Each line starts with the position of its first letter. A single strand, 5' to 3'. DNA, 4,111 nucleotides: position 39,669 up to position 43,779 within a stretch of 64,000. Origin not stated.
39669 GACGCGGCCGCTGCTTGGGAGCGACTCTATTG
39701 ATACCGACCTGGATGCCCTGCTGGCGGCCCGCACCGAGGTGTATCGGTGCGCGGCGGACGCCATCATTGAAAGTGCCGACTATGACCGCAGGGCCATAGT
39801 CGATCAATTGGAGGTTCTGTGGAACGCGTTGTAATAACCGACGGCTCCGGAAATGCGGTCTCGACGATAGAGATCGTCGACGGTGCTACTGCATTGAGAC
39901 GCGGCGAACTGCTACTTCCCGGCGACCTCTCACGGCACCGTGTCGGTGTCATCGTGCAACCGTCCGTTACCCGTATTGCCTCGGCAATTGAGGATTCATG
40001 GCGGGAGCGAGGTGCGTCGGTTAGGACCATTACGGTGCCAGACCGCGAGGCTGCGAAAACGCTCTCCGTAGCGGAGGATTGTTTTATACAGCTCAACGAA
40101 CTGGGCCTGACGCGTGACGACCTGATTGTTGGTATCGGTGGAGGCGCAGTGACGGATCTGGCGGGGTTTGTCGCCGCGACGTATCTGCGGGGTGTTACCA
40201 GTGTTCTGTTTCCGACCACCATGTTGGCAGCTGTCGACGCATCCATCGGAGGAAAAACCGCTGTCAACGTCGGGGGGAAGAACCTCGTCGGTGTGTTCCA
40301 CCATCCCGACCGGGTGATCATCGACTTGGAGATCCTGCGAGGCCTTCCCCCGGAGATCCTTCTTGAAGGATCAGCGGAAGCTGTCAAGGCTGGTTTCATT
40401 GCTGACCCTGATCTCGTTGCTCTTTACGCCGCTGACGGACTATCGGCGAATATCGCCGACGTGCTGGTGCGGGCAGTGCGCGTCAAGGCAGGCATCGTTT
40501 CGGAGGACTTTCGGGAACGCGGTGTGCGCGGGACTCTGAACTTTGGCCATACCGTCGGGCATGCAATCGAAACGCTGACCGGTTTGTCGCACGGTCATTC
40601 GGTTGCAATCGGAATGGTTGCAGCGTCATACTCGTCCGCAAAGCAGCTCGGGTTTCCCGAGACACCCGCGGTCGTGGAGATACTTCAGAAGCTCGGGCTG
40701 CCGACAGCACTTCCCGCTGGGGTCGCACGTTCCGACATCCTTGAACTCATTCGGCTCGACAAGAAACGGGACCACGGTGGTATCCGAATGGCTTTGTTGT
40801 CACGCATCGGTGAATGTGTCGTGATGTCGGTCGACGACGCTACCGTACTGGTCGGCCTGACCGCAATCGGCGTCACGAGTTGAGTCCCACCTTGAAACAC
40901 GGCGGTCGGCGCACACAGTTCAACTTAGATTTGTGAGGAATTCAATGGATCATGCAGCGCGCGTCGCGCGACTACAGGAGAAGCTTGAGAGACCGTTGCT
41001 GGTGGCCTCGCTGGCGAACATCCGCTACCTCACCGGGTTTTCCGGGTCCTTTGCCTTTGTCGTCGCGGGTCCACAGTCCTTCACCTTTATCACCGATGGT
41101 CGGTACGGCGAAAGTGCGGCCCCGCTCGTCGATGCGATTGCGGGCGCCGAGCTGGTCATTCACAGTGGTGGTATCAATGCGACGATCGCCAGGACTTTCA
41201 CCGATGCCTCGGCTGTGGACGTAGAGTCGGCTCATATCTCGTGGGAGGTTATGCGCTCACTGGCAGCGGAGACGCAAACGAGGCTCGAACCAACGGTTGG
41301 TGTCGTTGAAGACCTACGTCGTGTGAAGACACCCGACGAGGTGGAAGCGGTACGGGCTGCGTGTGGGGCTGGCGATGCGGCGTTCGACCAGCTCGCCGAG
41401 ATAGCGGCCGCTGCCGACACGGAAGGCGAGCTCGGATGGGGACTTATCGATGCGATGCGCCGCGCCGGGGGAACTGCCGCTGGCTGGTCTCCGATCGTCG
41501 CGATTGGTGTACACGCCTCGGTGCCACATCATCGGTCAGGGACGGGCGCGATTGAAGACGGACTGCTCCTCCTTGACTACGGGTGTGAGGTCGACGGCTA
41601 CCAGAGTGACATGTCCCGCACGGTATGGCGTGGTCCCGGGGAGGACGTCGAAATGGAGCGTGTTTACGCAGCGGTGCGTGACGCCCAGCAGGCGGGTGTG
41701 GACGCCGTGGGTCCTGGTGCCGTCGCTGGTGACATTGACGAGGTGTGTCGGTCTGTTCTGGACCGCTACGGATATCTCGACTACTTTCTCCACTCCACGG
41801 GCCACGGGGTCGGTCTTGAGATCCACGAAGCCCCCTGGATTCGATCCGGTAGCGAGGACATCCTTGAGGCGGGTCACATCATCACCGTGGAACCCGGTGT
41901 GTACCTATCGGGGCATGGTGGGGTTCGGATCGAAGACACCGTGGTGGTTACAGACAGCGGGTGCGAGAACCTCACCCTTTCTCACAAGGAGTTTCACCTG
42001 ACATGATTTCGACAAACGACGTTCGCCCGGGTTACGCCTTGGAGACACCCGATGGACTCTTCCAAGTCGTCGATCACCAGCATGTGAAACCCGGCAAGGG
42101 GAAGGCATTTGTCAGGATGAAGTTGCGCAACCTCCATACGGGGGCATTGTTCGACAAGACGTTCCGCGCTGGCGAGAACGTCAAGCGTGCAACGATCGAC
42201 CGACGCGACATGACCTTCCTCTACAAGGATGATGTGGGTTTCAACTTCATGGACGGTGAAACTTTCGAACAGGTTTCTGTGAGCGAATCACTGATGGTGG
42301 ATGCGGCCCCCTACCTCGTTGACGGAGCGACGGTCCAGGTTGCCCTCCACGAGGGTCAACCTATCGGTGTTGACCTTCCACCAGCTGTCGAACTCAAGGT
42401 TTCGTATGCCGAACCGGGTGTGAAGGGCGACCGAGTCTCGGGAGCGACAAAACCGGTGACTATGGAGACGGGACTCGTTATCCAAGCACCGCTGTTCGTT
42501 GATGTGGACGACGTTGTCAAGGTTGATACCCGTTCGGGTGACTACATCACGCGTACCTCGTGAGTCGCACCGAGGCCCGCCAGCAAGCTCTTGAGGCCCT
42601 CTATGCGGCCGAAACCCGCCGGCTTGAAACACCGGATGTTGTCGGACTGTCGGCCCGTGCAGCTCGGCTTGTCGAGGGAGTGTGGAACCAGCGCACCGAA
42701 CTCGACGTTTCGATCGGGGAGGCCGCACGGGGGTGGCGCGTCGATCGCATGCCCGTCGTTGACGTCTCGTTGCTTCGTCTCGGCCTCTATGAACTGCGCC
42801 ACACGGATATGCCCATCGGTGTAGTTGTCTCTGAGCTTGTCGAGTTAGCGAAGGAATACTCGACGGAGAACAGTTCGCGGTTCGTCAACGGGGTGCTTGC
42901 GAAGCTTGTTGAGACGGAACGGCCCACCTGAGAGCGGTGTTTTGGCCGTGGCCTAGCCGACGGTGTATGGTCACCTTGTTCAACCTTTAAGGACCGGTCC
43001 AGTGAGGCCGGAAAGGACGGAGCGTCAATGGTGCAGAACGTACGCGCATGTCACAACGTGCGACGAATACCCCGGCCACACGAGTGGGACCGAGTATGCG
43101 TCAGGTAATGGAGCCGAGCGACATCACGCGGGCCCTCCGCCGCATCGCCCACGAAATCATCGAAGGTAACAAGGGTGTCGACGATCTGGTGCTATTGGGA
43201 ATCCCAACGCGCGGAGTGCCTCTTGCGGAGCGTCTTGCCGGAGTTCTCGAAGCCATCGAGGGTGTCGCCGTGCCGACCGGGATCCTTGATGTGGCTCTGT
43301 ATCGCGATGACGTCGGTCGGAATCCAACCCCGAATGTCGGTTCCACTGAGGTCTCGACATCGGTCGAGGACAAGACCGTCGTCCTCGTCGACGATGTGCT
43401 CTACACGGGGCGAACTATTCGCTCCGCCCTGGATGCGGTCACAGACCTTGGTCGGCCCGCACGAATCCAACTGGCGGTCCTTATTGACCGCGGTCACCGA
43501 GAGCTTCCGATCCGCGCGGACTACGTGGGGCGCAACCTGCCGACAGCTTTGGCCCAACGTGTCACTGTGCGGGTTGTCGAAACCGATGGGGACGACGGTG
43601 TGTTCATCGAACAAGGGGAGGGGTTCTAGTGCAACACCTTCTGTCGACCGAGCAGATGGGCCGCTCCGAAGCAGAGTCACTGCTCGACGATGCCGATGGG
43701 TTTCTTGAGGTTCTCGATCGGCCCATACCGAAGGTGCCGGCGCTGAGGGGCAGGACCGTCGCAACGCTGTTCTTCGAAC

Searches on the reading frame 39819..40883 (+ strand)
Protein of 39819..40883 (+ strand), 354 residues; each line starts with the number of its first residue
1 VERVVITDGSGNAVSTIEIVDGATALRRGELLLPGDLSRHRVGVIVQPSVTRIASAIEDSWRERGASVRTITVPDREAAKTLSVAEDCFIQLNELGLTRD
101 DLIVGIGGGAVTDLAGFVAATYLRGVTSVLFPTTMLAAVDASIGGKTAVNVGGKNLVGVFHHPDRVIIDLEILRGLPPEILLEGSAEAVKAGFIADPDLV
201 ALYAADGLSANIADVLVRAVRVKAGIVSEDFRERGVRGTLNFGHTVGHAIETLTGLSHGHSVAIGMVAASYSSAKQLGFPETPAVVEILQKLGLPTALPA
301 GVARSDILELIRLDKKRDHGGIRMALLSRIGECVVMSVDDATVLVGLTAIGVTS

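Call 4: search_protein_families(library=pfam, proteins=[window:39819-40883:+], max_evalue=0.001)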
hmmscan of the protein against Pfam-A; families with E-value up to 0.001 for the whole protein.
window:39819-40883:+ (354 aa): 4 families
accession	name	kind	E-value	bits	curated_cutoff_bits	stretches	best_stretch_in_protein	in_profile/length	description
PF01761.26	DHQ_synthase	-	2.5e-39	133.9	24.2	1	71-179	2-111/115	3-dehydroquinate synthase N-terminal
PF24621.2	DHQS_C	-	5.2e-30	104.7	27.6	1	184-316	1-143/144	3-dehydroquinate synthase C-terminal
PF13685.12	Fe-ADH_2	-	3.5e-06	27.5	28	1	37-174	17-146/149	Iron-containing alcohol dehydrogenase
PF00465.25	Fe-ADH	-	0.00023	21.3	31.3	1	38-124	22-105/168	Iron-containing alcohol dehydrogenase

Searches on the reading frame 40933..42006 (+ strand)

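Call 4: search_protein_families(library=pfam, proteins=[window:40933-42006:+], max_evalue=0.001)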
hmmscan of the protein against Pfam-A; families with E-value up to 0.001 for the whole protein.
window:40933-42006:+ (357 aa): 2 families
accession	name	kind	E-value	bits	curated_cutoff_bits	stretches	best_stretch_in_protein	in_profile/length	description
PF00557.29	Peptidase_M24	-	9.6e-57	192.5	23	1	138-341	1-208/208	Metallopeptidase family M24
PF01321.24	Creatinase_N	-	1.2e-09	39.2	22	1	12-131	3-128/128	Creatinase/Prolidase N-terminal domain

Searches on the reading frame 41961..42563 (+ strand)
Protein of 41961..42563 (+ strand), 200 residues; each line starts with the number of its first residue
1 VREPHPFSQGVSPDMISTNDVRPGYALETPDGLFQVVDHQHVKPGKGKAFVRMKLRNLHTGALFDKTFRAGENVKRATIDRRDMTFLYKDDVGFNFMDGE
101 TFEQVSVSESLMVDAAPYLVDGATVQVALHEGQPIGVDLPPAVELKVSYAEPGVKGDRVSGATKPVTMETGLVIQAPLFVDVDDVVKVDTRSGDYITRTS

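Call 4: search_protein_families(library=pfam, proteins=[window:41961-42563:+], max_evalue=0.001)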
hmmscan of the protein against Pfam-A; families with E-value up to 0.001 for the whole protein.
window:41961-42563:+ (200 aa): 3 families
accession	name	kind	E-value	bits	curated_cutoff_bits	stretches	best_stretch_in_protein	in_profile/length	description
PF09285.17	Elong-fact-P_C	-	1.1e-24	86.3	25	1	143-198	1-56/56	Elongation factor P, C-terminal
PF08207.18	EFP_N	-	6.6e-22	77.7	23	1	17-74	1-58/58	Elongation factor P (EF-P) KOW-like domain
PF01132.26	EFP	-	5e-20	71.7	27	1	82-135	1-54/54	Elongation factor P (EF-P) OB domain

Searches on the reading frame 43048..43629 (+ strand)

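Call 66: search_protein_families(library=pfam, proteins=[window:43048-43629:+], max_evalue=0.00001)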
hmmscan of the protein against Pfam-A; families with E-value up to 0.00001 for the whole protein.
window:43048-43629:+ (193 aa): 1 family
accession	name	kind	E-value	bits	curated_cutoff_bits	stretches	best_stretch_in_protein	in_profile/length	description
PF00156.33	Pribosyltran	-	1.2e-24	86.9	26.3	1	26-161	11-140/158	Phosphoribosyl transferase domain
